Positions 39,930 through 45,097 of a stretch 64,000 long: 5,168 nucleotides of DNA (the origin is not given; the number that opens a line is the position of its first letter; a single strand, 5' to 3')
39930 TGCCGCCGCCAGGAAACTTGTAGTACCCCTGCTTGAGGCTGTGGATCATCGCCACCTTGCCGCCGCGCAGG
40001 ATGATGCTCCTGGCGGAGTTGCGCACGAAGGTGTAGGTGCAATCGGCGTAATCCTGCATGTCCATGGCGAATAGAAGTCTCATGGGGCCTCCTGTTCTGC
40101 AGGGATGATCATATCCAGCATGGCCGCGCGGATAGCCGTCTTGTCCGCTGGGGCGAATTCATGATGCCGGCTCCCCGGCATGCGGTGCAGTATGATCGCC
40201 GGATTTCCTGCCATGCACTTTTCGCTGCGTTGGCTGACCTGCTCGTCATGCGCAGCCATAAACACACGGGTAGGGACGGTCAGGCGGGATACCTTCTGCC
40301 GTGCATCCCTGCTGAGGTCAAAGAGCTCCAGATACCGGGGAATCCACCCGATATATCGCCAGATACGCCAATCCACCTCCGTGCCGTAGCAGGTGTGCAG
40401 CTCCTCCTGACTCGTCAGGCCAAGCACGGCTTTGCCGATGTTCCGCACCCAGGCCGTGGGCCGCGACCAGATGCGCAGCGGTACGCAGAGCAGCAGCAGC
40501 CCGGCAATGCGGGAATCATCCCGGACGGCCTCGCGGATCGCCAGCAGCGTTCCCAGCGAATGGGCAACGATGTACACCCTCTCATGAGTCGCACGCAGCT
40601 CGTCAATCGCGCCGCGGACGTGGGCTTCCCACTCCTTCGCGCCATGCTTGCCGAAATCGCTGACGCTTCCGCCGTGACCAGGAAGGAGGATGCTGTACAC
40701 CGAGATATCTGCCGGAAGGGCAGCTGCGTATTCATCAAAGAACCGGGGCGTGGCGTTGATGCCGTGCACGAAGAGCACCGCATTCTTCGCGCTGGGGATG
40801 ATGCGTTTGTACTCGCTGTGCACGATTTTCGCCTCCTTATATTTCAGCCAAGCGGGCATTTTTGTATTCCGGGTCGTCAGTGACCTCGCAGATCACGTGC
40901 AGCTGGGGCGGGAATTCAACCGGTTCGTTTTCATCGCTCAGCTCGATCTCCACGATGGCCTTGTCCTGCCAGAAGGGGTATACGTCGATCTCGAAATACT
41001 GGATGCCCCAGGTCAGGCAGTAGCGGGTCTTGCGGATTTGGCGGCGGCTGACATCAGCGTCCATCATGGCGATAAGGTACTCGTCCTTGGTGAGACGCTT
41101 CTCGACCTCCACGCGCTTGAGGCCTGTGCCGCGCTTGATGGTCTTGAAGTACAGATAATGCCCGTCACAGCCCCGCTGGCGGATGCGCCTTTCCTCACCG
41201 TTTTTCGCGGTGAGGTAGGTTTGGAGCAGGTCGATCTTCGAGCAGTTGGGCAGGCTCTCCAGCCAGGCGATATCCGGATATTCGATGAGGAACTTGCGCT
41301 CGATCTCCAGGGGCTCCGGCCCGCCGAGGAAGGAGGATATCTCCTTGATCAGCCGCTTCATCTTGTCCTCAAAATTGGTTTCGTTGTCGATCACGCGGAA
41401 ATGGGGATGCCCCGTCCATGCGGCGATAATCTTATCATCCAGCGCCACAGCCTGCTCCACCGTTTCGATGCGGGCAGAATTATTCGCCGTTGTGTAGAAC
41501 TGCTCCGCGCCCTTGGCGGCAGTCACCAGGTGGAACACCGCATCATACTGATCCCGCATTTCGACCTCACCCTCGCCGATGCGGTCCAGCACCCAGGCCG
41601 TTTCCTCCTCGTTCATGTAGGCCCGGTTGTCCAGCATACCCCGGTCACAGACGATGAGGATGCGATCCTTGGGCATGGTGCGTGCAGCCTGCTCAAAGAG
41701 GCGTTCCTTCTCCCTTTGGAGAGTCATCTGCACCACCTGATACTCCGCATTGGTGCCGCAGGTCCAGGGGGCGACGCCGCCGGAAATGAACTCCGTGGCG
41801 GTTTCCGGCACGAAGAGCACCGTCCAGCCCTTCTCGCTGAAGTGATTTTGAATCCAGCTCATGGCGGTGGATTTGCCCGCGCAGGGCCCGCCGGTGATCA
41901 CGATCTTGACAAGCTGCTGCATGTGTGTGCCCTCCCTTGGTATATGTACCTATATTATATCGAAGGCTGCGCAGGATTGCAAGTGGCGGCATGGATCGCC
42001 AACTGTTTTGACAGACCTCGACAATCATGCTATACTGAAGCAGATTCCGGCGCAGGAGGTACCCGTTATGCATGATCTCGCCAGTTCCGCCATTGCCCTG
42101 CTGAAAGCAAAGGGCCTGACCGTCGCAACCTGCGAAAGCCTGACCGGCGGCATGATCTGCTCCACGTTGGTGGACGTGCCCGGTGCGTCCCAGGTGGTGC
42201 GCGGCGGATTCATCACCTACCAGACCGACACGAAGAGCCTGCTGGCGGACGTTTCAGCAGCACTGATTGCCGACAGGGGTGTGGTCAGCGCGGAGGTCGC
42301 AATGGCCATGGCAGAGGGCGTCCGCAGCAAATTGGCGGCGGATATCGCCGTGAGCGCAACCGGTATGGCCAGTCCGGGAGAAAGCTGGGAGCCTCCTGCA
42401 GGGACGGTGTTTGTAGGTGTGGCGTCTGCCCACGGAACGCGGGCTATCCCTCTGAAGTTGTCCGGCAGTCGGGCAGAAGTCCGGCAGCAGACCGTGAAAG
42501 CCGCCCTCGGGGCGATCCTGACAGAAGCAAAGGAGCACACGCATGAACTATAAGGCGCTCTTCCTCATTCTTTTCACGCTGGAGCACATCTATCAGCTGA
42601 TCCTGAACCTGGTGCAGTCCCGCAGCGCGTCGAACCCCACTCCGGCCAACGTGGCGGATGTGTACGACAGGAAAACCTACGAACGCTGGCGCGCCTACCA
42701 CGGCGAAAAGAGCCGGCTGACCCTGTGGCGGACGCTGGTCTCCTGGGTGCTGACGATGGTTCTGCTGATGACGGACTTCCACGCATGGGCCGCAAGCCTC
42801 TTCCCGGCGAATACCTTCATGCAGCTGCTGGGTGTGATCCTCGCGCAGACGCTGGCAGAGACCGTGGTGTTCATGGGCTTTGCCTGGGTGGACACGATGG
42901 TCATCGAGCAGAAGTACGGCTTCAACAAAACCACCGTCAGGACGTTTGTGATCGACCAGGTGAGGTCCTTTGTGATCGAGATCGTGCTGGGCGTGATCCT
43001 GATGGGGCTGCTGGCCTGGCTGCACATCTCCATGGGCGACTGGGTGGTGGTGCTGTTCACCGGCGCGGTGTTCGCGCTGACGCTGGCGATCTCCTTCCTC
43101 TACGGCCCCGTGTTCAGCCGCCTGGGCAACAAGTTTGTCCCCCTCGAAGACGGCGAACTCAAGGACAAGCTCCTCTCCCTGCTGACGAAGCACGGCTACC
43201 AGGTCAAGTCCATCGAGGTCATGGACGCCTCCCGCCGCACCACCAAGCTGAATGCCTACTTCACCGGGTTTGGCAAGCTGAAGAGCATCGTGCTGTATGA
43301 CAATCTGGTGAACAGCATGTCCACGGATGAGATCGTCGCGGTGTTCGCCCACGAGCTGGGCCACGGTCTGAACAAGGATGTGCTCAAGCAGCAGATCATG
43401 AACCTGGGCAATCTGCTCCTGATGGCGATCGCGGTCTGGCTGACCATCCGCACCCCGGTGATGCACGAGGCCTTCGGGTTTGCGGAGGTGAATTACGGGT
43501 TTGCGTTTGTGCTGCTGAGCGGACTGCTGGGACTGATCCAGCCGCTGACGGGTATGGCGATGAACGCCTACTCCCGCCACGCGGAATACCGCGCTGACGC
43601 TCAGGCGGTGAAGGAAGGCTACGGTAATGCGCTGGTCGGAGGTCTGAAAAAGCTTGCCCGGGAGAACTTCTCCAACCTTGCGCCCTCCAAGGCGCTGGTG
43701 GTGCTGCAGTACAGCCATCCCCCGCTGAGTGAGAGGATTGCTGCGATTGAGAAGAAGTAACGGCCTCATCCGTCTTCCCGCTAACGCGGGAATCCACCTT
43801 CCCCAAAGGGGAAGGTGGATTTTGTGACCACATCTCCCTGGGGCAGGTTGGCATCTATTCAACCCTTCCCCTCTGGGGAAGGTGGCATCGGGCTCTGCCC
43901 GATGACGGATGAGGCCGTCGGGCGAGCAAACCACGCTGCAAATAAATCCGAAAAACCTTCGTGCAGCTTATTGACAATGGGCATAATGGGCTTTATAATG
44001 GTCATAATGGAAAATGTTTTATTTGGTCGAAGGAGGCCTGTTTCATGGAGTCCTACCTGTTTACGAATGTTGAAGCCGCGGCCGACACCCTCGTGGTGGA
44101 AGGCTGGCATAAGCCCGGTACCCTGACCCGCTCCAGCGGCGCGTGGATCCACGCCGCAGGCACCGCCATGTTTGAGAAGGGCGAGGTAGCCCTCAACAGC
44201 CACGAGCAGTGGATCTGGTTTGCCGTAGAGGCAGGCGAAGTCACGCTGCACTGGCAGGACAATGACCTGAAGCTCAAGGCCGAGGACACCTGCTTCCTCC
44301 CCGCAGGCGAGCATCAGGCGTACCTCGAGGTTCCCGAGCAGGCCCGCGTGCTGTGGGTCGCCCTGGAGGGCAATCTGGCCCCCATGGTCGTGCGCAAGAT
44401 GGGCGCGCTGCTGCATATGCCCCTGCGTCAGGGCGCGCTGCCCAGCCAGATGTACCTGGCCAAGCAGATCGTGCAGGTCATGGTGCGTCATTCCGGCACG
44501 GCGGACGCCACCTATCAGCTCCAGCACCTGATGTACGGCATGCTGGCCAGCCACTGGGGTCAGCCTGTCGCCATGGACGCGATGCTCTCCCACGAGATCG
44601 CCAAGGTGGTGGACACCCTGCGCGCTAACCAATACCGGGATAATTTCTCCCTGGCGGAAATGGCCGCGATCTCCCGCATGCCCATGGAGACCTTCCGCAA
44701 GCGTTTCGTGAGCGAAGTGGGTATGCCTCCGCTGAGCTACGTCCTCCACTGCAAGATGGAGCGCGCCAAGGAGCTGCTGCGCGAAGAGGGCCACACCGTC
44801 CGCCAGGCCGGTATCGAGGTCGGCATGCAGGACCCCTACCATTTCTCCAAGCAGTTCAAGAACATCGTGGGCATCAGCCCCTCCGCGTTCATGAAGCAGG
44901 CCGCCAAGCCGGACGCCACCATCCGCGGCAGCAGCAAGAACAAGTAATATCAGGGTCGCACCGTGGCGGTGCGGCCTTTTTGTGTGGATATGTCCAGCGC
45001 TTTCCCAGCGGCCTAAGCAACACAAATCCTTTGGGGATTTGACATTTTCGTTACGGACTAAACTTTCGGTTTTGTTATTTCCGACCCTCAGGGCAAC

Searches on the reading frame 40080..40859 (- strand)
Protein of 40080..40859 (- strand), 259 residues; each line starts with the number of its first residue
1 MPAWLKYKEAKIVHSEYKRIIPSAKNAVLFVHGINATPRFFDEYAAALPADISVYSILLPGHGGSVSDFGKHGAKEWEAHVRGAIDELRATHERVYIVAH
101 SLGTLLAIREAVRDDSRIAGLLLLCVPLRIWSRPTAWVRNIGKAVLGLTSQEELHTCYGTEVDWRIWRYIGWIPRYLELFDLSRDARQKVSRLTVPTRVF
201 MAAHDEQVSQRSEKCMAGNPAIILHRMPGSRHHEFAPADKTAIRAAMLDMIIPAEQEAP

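Call 11: search_protein_families(library=pfam, proteins=[window:40080-40859:-])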
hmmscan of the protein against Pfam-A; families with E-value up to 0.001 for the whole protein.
window:40080-40859:- (259 aa): 4 families
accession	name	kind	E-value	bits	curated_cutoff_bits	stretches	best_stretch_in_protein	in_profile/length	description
PF12146.15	Hydrolase_4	-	3e-14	53.3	27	1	23-140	2-125/239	Serine aminopeptidase, S33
PF12697.13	Abhydrolase_6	-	1e-13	52.9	26.3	1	28-211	1-182/217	Alpha/beta hydrolase family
PF00561.26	Abhydrolase_1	-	9.2e-06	25.9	25.8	1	26-133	1-108/245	alpha/beta hydrolase fold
PF06821.19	Ser_hydrolase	-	3.2e-05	24.4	22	1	76-124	41-88/172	Serine hydrolase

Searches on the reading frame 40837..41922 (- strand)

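Call 11: search_protein_families(library=pfam, proteins=[window:40837-41922:-])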
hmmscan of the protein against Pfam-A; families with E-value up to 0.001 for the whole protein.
window:40837-41922:- (361 aa): 4 families
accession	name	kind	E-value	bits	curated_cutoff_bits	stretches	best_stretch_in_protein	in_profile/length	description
PF13521.12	AAA_28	-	3.7e-24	86.2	27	1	6-187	1-164/164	AAA domain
PF01928.26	CYTH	-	8e-05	23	23.2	1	205-332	2-149/179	CYTH domain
PF25199.1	nSTAND_NTPase5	-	0.00027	21.2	34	0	7-44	44-82/145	Novel STAND NTPase 5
PF08433.16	KTI12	-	0.00065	19.7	22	0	7-91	4-76/271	Chromatin associated protein KTI12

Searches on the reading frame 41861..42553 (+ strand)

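Call 61: search_protein_families(library=pfam, proteins=[window:41861-42553:+], max_evalue=0.1)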
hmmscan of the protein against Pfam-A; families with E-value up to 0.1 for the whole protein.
window:41861-42553:+ (230 aa): 1 family
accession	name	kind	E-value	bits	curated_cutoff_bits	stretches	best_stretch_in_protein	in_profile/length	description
PF02464.23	CinA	-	1.2e-44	152.1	23.5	1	72-220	3-152/155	Competence-damaged protein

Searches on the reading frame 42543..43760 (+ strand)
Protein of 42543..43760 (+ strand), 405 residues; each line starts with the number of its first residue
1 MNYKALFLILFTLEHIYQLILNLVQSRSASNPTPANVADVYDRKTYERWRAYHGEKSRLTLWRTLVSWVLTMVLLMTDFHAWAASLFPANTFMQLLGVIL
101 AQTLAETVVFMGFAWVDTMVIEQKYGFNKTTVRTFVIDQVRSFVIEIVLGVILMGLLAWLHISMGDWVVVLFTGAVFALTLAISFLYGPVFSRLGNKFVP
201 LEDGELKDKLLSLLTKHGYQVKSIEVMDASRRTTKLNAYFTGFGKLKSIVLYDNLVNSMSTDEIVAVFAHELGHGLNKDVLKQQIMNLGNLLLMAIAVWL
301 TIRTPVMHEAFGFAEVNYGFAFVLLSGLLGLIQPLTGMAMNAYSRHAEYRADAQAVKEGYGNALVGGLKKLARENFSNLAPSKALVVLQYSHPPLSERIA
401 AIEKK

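Call 11: search_protein_families(library=pfam, proteins=[window:42543-43760:+])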
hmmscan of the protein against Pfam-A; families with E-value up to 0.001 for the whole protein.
window:42543-43760:+ (405 aa): 2 families
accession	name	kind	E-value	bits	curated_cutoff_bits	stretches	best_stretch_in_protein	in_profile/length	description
PF01435.24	Peptidase_M48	-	1.8e-30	106.6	20.3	1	200-404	1-184/186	Peptidase family M48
PF16491.10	Peptidase_M48_N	-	8.8e-30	104.3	27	1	29-188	8-170/179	CAAX prenyl protease N-terminal, five membrane helices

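Call 14: search_protein_families(library=ncbifam, proteins=[window:42543-43760:+])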
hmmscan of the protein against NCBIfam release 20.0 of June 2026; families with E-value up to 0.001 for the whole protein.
window:42543-43760:+ (405 aa): 7 families
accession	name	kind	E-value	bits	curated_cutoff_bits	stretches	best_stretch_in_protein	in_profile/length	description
NF003965.0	PRK05457.1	equivalog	8.4e-14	51.6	245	1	232-404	101-283/285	protease HtpX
NF002775.0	PRK02870.1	equivalog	1.3e-10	41.1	285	1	234-375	142-282/338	zinc metalloprotease HtpX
NF002669.0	PRK02391.1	equivalog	6.7e-09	35.3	341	1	140-371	13-239/298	zinc metalloprotease HtpX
NF003425.0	PRK04897.1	equivalog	1.8e-08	34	355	1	235-395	107-288/298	zinc metalloprotease HtpX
NF002826.0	PRK03001.1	equivalog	7.9e-07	28.5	369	1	237-374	97-229/285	zinc metalloprotease HtpX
NF002839.0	PRK03072.1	equivalog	2.1e-06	27.1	412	1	233-372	97-233/291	zinc metalloprotease HtpX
NF002363.0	PRK01345.1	equivalog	7.8e-05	21.9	422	1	237-373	96-228/318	zinc metalloprotease HtpX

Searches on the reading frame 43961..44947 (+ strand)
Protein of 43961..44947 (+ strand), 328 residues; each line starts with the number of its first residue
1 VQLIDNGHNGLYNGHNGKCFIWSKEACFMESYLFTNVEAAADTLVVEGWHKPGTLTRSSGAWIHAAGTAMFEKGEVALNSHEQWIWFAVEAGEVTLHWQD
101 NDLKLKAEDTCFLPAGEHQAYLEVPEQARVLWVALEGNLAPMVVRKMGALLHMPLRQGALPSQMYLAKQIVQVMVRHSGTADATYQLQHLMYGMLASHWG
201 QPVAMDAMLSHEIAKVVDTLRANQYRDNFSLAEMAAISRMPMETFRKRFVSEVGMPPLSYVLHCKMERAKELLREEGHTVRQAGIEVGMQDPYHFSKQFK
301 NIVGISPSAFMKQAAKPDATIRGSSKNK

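Call 11: search_protein_families(library=pfam, proteins=[window:43961-44947:+])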
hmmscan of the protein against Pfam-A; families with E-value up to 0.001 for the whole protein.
window:43961-44947:+ (328 aa): 4 families
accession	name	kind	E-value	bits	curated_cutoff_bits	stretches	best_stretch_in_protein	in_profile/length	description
PF12833.13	HTH_18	-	5.7e-17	62.2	33.6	1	235-313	2-80/80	Helix-turn-helix domain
PF00165.29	HTH_AraC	-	1.6e-09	38.1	26.6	1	279-311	10-41/42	Bacterial regulatory helix-turn-helix proteins, AraC family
PF02311.25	AraC_binding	-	2.1e-06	28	21.1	1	75-177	15-116/135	AraC-like ligand binding domain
PF07883.17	Cupin_2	-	6e-05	23.1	27.2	1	72-133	6-69/70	Cupin domain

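Call 14: search_protein_families(library=ncbifam, proteins=[window:43961-44947:+])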
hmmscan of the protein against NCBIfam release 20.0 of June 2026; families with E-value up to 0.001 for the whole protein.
window:43961-44947:+ (328 aa): 17 families
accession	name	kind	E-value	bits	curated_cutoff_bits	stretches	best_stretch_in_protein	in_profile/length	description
NF006902.0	PRK09393.1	equivalog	1.3e-14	54.2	425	1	208-316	217-324/327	transcriptional regulator FtrA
TIGR04094.1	adjacent_YSIRK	equivalog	8.2e-13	48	200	1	209-310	283-382/383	YSIRK-targeted surface antigen transcriptional regulator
NF007860.0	PRK10572.1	equivalog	7.9e-11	41.3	208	1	194-315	166-286/292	arabinose operon transcriptional regulator AraC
NF052534.1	RzbtTranRegRhrA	equivalog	1e-10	41.4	500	1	91-314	87-311/312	rhizobactin biosynthesis transcriptional regulator RhrA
NF049932.1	TranspRegBtr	equivalog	1.7e-09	36.8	900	1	185-315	142-267/531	bacillibactin transport transcriptional regulator Btr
NF010028.0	PRK13503.1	equivalog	1.5e-08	34.4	288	1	211-313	171-272/278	HTH-type transcriptional activator RhaS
NF041686.2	ant_diox_reg_AndR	equivalog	1.7e-07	31.1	350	1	172-311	172-318/321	anthranilate 1,2-dioxygenase regulatory protein AndR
NF047455.1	TF_Staph_AryK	equivalog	4.4e-07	28.5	850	1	211-319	157-264/759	transcriptional regulator AryK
NF047788.1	TransRegPocR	equivalog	8.1e-07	28.6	500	1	213-316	191-293/296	transcriptional regulator PocR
NF010026.0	PRK13501.1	equivalog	1.5e-06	27.6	363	1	223-315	187-279/290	HTH-type transcriptional activator RhaR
TIGR02297.1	HpaA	equivalog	4.2e-06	26.2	274.65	1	219-312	193-286/287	4-hydroxyphenylacetate catabolism regulatory protein HpaA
NF052371.1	TransRegGbdRPseu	equivalog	1.3e-05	24.4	480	1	216-312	230-325/365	choline metabolism transcriptional regulator GbdR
NF007243.0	PRK09685.1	equivalog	1.8e-05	24.3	199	1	63-314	51-302/303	transcriptional regulator FeaR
NF010025.2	PRK13500.1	equivalog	4.6e-05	23.1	525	1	164-314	123-278/282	HTH-type transcriptional activator RhaR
NF011732.0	PRK15185.1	equivalog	6.6e-05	22.4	354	1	228-314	222-307/309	transcriptional regulator HilD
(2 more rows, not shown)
